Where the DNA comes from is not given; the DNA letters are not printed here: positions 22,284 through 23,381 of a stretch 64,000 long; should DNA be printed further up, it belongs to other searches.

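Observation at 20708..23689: Translationally coupled four-gene operon: an orphan 133-aa protein followed by three paralogous double-YbjQ (UPF0145) proteins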

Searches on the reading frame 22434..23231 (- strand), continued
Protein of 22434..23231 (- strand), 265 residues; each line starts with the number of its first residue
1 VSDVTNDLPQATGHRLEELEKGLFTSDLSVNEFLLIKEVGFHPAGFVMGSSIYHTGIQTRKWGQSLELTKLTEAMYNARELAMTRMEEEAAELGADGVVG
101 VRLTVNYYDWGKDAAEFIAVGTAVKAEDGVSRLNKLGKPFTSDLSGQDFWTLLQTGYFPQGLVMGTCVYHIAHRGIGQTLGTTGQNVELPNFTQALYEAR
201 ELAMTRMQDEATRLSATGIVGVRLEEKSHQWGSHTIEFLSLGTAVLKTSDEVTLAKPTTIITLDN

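Call 32: find_related_loci(query=A3, collection=genome_contigs, flank=6000)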
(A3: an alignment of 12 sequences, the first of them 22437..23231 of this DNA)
Query A3 (265 aa) in genome_contigs; peptide patterns used: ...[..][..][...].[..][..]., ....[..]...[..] (x = any residue, [..] = any of these).
600 stretches matched a pattern (row limit reached: there are more); 474 encode a relative of the query (tblastn E <= 1e-3); the best 80 are kept; 80 distinct loci.
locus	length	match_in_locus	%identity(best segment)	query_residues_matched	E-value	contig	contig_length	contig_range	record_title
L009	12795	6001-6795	95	1-265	2e-171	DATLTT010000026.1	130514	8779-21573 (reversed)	MAG TPA_asm: Acidimicrobiales bacterium isolate SMAG_U13964 k141_240659, whole genome shotgun sequence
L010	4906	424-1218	93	1-265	2e-172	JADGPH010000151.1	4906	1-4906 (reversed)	MAG: Thermoleophilia bacterium isolate Chersky_814 k127_6934604, whole genome shotgun sequence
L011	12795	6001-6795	91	1-265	1e-164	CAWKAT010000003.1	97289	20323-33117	MAG: uncultured Acidimicrobiaceae bacterium isolate MFD04540.bin.1.79 genome assembly, contig: contig_12840, whole genom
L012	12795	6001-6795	91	1-265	2e-164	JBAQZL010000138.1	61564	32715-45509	MAG: Acidimicrobiales bacterium isolate MFD10856_ilm_asm_bin7 k127_25499, whole genome shotgun sequence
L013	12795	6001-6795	89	1-265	6e-162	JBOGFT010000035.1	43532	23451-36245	MAG: Acidimicrobiales bacterium isolate TC-S_metawrap_bin.73 k127_3394083, whole genome shotgun sequence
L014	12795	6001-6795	89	1-265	1e-161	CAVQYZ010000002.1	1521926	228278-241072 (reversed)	MAG: uncultured Acidimicrobiaceae bacterium isolate MFD00082.bin.1.10 genome assembly, contig: contig_1908, whole genome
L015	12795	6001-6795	89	1-265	4e-161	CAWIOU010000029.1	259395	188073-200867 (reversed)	MAG: uncultured Acidimicrobiaceae bacterium isolate MFD01633.bin.1.119 genome assembly, contig: contig_43754, whole geno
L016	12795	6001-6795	89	1-265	5e-161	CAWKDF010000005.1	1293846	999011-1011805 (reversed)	MAG: uncultured Acidimicrobiaceae bacterium isolate MFD05512.bin.2.147 genome assembly, contig: contig_4506, whole genom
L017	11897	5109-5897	89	3-265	2e-158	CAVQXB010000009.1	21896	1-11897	MAG: uncultured Acidimicrobiaceae bacterium isolate MFD05705.bin.2.36 genome assembly, contig: contig_87046, whole genom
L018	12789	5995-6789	86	1-265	2e-156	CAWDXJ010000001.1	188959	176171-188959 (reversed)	MAG: uncultured Acidimicrobiales bacterium isolate MFD05705.bin.2.44 genome assembly, contig: contig_14866, whole genome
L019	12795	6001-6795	87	1-265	1e-155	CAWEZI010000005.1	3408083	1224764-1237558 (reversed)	MAG: uncultured Acidimicrobiaceae bacterium isolate MFD06092.bin.1.148 genome assembly, contig: contig_9193, whole genom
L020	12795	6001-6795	86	1-265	2e-155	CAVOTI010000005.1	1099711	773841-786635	MAG: uncultured Acidimicrobiales bacterium isolate MFD00082.bin.2.63 genome assembly, contig: contig_6610, whole genome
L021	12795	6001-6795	86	1-265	8e-154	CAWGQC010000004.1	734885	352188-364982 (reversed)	MAG: uncultured Acidimicrobiales bacterium isolate MFD04540.bin.1.129 genome assembly, contig: contig_25019, whole genom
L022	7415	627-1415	85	3-265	3e-153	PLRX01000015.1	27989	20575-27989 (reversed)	MAG: Acidimicrobiaceae bacterium isolate bog_763 73.20120700_S1D.86_contig_67509, whole genome shotgun sequence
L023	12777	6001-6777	85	7-265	1e-151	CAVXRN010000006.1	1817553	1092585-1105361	MAG: uncultured Acidimicrobiales bacterium isolate MFD01716.bin.2.26 genome assembly, contig: contig_9901, whole genome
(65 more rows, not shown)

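Call 36: search_dna_similar(query=window:22437-23231:-, collection=plasmids, mode=protein, max_evalue=0.001, max_rows=30)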
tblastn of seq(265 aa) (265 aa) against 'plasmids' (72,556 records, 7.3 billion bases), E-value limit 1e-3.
Records with a match: 12; places in all: 15; records where one place covers at least 80% of the query: 3.
Best place of each record, by identity: <60% 12.
By first word of the organism name: Clostridium 8; Streptomyces 2; Aulosira 1; Acetoanaerobium 1.
By predicted mobility (MOB-suite, as given by PLSDB): mobilizable 8; non-mobilizable 3; conjugative 1.
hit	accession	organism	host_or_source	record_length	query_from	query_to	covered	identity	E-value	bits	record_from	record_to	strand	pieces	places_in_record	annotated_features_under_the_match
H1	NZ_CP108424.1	Streptomyces sp. NBC_01294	-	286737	14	263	94%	57.9%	2e-95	313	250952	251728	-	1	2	heavy metal-binding domain-containing protein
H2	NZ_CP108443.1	Streptomyces sp. NBC_01276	-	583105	20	264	92%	58.3%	2e-90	299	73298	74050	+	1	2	heavy metal-binding domain-containing protein | hypothetical protein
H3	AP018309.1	Aulosira laxa NIES-50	-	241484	1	226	85%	39.6%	2e-41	158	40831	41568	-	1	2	hypothetical protein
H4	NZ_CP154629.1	Acetoanaerobium noterae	cell culture,Sludge of a digestion ...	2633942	67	125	22%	52.5%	8e-4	48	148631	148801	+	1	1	none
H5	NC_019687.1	Clostridium perfringens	-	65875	160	246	33%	35.6%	5e-4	49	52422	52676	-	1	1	YbjQ family protein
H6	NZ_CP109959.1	Clostridium perfringens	gut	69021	160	246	33%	35.6%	5e-4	49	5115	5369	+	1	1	YbjQ family protein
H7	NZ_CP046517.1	Clostridium sp. 16K-1-R1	Corvus macrorhynchos,Whole ...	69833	160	246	33%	35.6%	5e-4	49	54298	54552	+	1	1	YbjQ family protein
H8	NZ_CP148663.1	Clostridium perfringens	Chicken,single cell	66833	160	246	33%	35.6%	6e-4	48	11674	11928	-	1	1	YbjQ family protein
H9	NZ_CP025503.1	Clostridium perfringens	Gallus gallus,whole organism,gut ...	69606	160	246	33%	35.6%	6e-4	48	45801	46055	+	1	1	YbjQ family protein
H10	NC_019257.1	Clostridium perfringens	chicken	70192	160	246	33%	35.6%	6e-4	48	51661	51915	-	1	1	YbjQ family protein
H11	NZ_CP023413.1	Clostridium perfringens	chicken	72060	160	246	33%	35.6%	6e-4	48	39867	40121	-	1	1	YbjQ family protein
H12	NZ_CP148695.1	Clostridium perfringens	-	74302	160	246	33%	35.6%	6e-4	48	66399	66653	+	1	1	YbjQ family protein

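Call 37: search_dna_similar(query=window:22437-23231:-, collection=phages, mode=protein, max_evalue=0.001, max_rows=20)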
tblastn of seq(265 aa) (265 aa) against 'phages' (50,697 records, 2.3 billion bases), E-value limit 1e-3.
Records with a match: 1; places in all: 1; records where one place covers at least 80% of the query: 0.
Best place of each record, by identity: <60% 1.
By first word of the organism name: Bacteriophage 1.
By host as written in the record: - 1.
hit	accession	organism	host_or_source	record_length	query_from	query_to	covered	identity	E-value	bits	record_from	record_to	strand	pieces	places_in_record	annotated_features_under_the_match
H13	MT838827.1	Bacteriophage sp.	human fecal samples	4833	67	125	22%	47.5%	7e-4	46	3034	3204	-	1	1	record has no annotation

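Call 38: get_annotated_region(hit=H1, flank=7000)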
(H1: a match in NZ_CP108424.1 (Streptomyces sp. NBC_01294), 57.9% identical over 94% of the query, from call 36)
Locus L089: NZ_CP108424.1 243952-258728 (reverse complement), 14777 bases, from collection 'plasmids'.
description: Streptomyces sp. NBC_01294 plasmid unnamed1
organism: Streptomyces sp. NBC_01294 (NCBI taxid 2903815)
taxonomy: Bacteria; Actinomycetota; Actinomycetes; Kitasatosporales; Streptomycetaceae; Streptomyces; Streptomyces sp. NBC 01294
host: -; source: -; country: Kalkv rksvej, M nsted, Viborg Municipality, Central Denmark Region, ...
typing (MOB-suite, as given by PLSDB): non-mobilizable
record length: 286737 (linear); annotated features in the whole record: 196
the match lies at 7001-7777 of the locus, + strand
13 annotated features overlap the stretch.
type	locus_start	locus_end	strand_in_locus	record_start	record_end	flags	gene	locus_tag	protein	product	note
CDS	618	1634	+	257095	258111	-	-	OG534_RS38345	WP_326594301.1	Ku protein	GO:0006303 - double-strand break repair via nonhomologous end joining [Evidence IEA]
CDS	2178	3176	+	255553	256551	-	-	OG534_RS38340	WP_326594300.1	AraC family transcriptional regulator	-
CDS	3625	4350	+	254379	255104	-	-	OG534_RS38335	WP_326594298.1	peptidylprolyl isomerase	GO:0000413 - protein peptidyl-prolyl isomerization [Evidence IEA]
CDS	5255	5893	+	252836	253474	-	-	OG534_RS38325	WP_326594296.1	hypothetical protein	-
CDS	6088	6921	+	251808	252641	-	-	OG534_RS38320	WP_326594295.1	heavy metal-binding domain-containing protein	-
CDS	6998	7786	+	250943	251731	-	-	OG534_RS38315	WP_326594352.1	heavy metal-binding domain-containing protein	-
CDS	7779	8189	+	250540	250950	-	-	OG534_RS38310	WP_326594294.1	hypothetical protein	-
CDS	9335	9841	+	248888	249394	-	-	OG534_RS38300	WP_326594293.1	hypothetical protein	-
CDS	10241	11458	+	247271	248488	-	-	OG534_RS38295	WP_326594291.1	TIGR04222 domain-containing membrane protein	-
CDS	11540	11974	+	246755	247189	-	-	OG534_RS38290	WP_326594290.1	DUF692 family multinuclear iron-containing protein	-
CDS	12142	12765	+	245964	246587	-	-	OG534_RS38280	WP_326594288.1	hypothetical protein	-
CDS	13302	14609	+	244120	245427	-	-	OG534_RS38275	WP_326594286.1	hypothetical protein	-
CDS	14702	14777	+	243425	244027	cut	-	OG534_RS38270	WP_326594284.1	hypothetical protein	-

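Call 39: get_annotated_region(hit=H3, flank=7000)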
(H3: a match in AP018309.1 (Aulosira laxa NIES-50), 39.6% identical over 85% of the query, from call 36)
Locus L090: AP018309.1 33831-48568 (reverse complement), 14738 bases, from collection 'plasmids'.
description: Aulosira laxa NIES-50 plasmid plasmid2 DNA, complete genome
organism: Aulosira laxa NIES-50 (NCBI taxid 1541988)
taxonomy: Bacteria; Cyanobacteriota; Cyanophyceae; Nostocales; Fortieaceae; Aulosira; Aulosira laxa; Aulosira laxa NIES-50
host: -; source: -; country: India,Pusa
typing (MOB-suite, as given by PLSDB): conjugative; relaxase MOBF; mating-pair formation MPF_T
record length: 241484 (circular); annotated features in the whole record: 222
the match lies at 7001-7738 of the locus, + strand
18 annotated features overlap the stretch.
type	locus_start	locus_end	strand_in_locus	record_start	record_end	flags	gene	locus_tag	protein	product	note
CDS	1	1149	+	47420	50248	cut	-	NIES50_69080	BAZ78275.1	hypothetical protein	-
CDS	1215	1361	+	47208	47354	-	-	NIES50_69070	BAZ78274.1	transposase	-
CDS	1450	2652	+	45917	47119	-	-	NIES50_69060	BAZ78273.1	hypothetical protein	-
CDS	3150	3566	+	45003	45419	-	-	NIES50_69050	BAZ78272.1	fdxN element excision controlling factor protein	-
CDS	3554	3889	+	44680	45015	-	xisI_2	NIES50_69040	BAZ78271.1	fdxN element excision controlling factor protein XisI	-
CDS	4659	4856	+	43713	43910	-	-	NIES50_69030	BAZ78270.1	hypothetical protein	-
CDS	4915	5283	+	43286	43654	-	-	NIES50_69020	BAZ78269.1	hypothetical protein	-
CDS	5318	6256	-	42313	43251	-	-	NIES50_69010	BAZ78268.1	hypothetical protein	-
CDS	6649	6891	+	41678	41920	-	-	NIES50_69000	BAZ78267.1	hypothetical protein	-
CDS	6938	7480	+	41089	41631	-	-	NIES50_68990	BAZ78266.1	hypothetical protein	-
CDS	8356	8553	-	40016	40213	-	-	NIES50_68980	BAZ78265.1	hypothetical protein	-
CDS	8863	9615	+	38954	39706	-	-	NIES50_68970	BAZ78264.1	antirestriction protein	-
CDS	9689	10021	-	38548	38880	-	-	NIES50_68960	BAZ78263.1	hypothetical protein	-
CDS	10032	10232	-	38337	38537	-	-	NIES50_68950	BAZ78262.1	hypothetical protein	-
CDS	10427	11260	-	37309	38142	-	-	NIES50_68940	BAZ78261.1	hypothetical protein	-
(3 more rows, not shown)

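Call 54: predict_structure(alignment_id=A2)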
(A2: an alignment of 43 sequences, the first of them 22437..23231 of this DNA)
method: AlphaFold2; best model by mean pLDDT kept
length: 265 residues; sequences in the alignment: 43
mean_pLDDT: 91.1   pTM: 0.87
mean pLDDT of the five models: 91.1, 90.7, 89.9, 89.5, 89.5
residues with pLDDT >= 90: 195; 70-90: 57; 50-70: 10; < 50: 3
segments of 3 or more residues with pLDDT < 50: none
pLDDT, mean of each block of 10 residues (from residue 1): 57 74 92 96 97 83 89 96 98 97 93 92 97 97 98 97 97 88 92 95 99 98 93 91 96 77 73
secondary structure, 60 per line:
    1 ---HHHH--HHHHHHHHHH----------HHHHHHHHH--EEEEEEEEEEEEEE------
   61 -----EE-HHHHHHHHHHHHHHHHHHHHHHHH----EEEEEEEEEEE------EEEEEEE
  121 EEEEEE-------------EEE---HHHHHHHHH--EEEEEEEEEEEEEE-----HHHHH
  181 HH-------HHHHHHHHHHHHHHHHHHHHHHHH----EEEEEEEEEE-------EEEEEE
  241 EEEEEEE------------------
elements in order: H4-7 H10-19 H30-38 E41-54 H69-92 E97-107 E114-126 E140-142 H146-154 E157-170 H176-182 H190-213 E218-227 E235-247

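Call 56: fold_search(model_id=the predicted structure, library=pdb)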
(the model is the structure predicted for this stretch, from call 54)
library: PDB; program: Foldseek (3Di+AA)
matches with E <= 10: 1086; with E <= 0.001: 4
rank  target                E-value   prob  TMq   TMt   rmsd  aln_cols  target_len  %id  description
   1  1y2i_A                1.8e-04  1.00  0.27  0.61   6.2       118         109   23  Crystal Structure of MCSG Target APC27401 from Shigella flexneri (released 2005-01-04)
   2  1vr4_C                4.5e-04  1.00  0.26  0.65   5.6        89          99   24  Crystal Structure of MCSG TArget APC22750 from Bacillus cereus (released 2005-02-08)
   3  1vr4_A                4.7e-04  1.00  0.25  0.58   4.7        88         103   25  Crystal Structure of MCSG TArget APC22750 from Bacillus cereus (released 2005-02-08)
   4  1vr4_B                7.2e-04  1.00  0.24  0.77   1.7        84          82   23  Crystal Structure of MCSG TArget APC22750 from Bacillus cereus (released 2005-02-08)
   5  1vr4_E                1.3e-03  1.00  0.22  0.60   6.3        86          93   27  Crystal Structure of MCSG TArget APC22750 from Bacillus cereus (released 2005-02-08)
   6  2y1b                  4.6e-03  1.00  0.24  0.68   5.4       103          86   16  Crystal structure of the E. coli outer membrane lipoprotein RcsF (released 2011-03-16)
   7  6t1w_C                8.4e-03  1.00  0.21  0.62   4.6        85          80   19  Structure of E. coli BamA in complex with lipoprotein RcsF (released 2020-05-13)
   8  6t1w_D                9.5e-03  0.99  0.22  0.63   5.1       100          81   18  Structure of E. coli BamA in complex with lipoprotein RcsF (released 2020-05-13)
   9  2l8y_MODEL_1_A        2.3e-02  0.99  0.21  0.48   6.6        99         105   18  Solution structure of the E. coli outer membrane protein RcsF (periplasmatic domain) (released 2011-04-06)
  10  9biy_B                4.0e-02  0.99  0.22  0.63   6.2        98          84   17  Crystal structure of the periplasmic domain of IgaA from Escherichia coli (released 2024-07-17)
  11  3qkb_B                4.8e-02  0.98  0.24  0.65   6.9       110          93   14  Crystal structure of a Protein with unknown function which belongs to Pfam DUF74 family (PEPE_0654) from Pediococcus p (released 2011-02-23)
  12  3qkb_A                4.8e-02  0.96  0.23  0.60   7.2       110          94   16  Crystal structure of a Protein with unknown function which belongs to Pfam DUF74 family (PEPE_0654) from Pediococcus p (released 2011-02-23)
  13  8zfk_A                6.1e-02  0.08  0.12  0.09  17.9       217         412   10  Caenorhabditis elegans ACR-23 in betaine and monepantel bound state (released 2024-07-31)
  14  3qkb_C                6.4e-02  0.99  0.27  0.72   5.3       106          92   12  Crystal structure of a Protein with unknown function which belongs to Pfam DUF74 family (PEPE_0654) from Pediococcus p (released 2011-02-23)
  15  7pbd_C                6.8e-02  0.05  0.13  0.11  20.8       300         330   10  a1b3 GABA-A receptor + GABA (released 2022-02-09)
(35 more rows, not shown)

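Call 58: search_protein_families(library=phrogs, max_evalue=0.01, proteins=[window:22437-23231:-])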
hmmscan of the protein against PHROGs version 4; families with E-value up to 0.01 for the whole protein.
seq(265 aa): 1 family
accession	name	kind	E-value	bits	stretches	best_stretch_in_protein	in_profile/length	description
phrog_15412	-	unknown function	6.4e-10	40.4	1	38-127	66-156/159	-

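Call 62: find_related_loci(query=A3, collection=viral_contigs, flank=8000)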
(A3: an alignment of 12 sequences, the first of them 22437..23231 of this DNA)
Query A3 (265 aa) in viral_contigs; peptide patterns used: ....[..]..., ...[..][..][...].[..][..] (x = any residue, [..] = any of these).
159 stretches matched a pattern, but none encodes a relative of the query by tblastn (E <= 1e-3).

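Call 69: list_cluster_members(proteins=[P0260, P0257, P0265, P0266, P0280, P0341, P0299, P0248, P0246, P0243])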
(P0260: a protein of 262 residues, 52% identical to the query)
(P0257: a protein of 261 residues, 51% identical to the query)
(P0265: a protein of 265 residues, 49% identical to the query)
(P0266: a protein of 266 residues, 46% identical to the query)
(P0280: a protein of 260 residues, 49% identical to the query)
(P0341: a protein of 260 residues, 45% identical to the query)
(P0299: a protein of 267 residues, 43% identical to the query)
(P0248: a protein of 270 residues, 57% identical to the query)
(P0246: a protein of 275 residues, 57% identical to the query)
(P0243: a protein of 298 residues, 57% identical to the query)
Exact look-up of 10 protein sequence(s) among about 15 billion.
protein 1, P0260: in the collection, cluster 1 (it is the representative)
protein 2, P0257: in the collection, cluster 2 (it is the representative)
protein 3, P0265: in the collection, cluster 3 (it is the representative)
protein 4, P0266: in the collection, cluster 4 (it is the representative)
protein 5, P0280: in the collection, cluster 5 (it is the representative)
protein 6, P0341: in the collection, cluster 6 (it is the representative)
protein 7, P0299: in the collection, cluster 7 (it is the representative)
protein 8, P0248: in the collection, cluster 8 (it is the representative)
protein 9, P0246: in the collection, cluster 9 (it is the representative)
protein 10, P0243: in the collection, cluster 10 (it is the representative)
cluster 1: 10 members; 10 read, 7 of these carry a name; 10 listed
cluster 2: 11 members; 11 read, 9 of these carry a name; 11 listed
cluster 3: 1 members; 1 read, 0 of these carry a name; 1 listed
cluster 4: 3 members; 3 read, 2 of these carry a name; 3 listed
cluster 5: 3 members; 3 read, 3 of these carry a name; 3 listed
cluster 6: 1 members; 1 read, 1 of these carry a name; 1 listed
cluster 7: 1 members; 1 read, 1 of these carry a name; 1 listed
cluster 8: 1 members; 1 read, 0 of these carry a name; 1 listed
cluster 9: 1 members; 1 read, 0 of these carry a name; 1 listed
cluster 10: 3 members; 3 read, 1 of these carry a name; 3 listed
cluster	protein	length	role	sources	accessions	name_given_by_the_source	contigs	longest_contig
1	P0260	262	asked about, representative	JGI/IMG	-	uncharacterized protein YbjQ (UPF0145 family)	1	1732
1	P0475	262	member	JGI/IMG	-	uncharacterized protein YbjQ (UPF0145 family)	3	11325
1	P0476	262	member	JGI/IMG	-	uncharacterized protein YbjQ (UPF0145 family)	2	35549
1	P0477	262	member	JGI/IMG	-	uncharacterized protein YbjQ (UPF0145 family)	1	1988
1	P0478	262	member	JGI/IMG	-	uncharacterized protein YbjQ (UPF0145 family)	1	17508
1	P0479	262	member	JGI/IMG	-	uncharacterized protein YbjQ (UPF0145 family)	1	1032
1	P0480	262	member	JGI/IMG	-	uncharacterized protein YbjQ (UPF0145 family)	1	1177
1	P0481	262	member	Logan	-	-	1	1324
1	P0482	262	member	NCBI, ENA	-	-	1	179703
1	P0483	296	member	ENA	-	-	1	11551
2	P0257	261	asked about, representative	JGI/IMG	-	uncharacterized protein YbjQ (UPF0145 family)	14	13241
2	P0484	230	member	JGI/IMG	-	uncharacterized protein YbjQ (UPF0145 family)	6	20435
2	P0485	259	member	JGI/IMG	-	uncharacterized protein YbjQ (UPF0145 family)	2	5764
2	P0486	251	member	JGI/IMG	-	uncharacterized protein YbjQ (UPF0145 family)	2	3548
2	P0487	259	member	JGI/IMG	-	uncharacterized protein YbjQ (UPF0145 family)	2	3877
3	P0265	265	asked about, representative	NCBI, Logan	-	-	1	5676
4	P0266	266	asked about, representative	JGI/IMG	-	uncharacterized protein YbjQ (UPF0145 family)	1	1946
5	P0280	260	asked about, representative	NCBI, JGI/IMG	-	uncharacterized protein YbjQ (UPF0145 family)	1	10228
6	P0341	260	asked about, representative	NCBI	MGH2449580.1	MAG: heavy metal-binding domain-containing protein [Chloroflexota bacterium]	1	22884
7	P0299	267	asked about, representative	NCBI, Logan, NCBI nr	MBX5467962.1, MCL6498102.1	MAG: heavy metal-binding domain-containing protein [Firmicutes bacterium] | heavy metal-binding domain-containing protein [Alicyclobacillaceae bacterium]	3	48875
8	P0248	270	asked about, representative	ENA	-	-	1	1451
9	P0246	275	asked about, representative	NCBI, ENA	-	-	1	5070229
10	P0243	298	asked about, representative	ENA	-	-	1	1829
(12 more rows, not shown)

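Call 84: find_encoding_contigs(protein=P0246, flank=7000, max_places=1)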
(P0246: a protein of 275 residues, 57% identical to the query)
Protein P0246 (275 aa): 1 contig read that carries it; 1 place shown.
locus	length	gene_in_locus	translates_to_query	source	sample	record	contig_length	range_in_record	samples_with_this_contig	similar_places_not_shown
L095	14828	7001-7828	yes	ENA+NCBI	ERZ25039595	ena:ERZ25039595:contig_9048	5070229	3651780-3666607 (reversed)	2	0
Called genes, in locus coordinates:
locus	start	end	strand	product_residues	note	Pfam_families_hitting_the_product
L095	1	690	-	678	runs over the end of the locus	-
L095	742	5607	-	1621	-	PF04389:Peptidase_M28, PF02687:FtsX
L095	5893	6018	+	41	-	-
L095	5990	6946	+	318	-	PF01906:YbjQ_1 (faint)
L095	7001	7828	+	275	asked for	PF01906:YbjQ_1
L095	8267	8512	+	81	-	PF09720:Unstab_antitox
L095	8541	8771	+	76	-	PF09720:Unstab_antitox (weak)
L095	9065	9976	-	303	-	PF08668:HDOD, PF01966:HD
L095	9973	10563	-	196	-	PF03975:CheD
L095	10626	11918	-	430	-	PF05090:HTTM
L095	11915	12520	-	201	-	-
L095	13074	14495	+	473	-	PF03951:Gln-synt_N, PF00120:Gln-synt_C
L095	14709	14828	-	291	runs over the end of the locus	PF00106:adh_short (faint), PF01073:3Beta_HSD (weak), PF01370:Epimerase, PF02254:TrkA_N (faint), PF05368:NmrA, PF13460:NAD_binding_10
